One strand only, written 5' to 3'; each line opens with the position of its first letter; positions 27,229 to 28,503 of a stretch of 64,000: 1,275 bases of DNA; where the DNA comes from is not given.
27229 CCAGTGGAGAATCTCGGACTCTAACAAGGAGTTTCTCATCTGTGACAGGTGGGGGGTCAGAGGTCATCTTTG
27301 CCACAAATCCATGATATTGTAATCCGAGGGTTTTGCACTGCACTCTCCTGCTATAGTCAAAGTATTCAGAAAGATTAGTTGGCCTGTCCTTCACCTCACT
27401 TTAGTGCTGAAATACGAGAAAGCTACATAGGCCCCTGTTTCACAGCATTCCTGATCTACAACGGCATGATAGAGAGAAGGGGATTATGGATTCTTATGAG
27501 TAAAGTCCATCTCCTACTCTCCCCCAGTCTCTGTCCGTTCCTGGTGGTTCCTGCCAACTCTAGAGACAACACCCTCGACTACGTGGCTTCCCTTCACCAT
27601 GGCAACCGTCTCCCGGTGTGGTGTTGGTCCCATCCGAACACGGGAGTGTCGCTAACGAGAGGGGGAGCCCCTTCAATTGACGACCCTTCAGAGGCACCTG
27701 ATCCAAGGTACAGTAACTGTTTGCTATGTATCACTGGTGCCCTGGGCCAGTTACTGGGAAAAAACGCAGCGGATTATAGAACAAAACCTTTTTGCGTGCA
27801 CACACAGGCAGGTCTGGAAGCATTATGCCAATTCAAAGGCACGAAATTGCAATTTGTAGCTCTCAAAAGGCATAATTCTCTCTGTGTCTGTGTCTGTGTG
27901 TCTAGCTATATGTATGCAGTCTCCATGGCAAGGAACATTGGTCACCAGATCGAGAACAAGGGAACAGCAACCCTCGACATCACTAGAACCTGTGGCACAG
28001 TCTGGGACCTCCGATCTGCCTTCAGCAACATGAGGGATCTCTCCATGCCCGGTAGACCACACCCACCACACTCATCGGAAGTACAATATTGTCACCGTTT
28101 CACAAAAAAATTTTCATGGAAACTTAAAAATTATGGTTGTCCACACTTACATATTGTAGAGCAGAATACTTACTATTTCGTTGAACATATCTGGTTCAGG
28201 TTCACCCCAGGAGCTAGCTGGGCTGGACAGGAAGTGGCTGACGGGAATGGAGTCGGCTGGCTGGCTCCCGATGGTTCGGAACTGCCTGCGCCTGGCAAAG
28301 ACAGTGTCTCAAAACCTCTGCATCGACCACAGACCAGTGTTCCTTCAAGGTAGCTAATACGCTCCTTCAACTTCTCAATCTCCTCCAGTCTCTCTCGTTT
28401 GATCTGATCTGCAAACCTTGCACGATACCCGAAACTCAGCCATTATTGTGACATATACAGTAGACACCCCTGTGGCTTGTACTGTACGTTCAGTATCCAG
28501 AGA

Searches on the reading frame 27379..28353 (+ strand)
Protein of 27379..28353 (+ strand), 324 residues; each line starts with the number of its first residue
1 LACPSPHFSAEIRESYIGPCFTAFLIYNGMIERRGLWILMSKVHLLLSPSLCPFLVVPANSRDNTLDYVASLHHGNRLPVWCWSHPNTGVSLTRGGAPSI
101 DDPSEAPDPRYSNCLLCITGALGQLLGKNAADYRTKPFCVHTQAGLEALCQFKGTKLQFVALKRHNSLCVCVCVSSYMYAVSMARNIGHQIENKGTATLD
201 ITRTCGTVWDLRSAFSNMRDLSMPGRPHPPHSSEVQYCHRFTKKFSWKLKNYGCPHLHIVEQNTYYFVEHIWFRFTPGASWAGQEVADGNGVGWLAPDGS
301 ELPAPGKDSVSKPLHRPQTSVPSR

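Call 7: search_protein_families(library=pfam, proteins=[window:27379-28353:+], max_evalue=0.01)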
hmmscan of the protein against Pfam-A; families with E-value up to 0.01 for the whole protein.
window:27379-28353:+ (324 aa): 1 family
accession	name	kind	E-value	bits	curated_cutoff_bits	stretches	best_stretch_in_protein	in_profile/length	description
PF06602.19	Myotub-related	-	1.6e-07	31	25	1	47-100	52-105/352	Myotubularin-like phosphatase domain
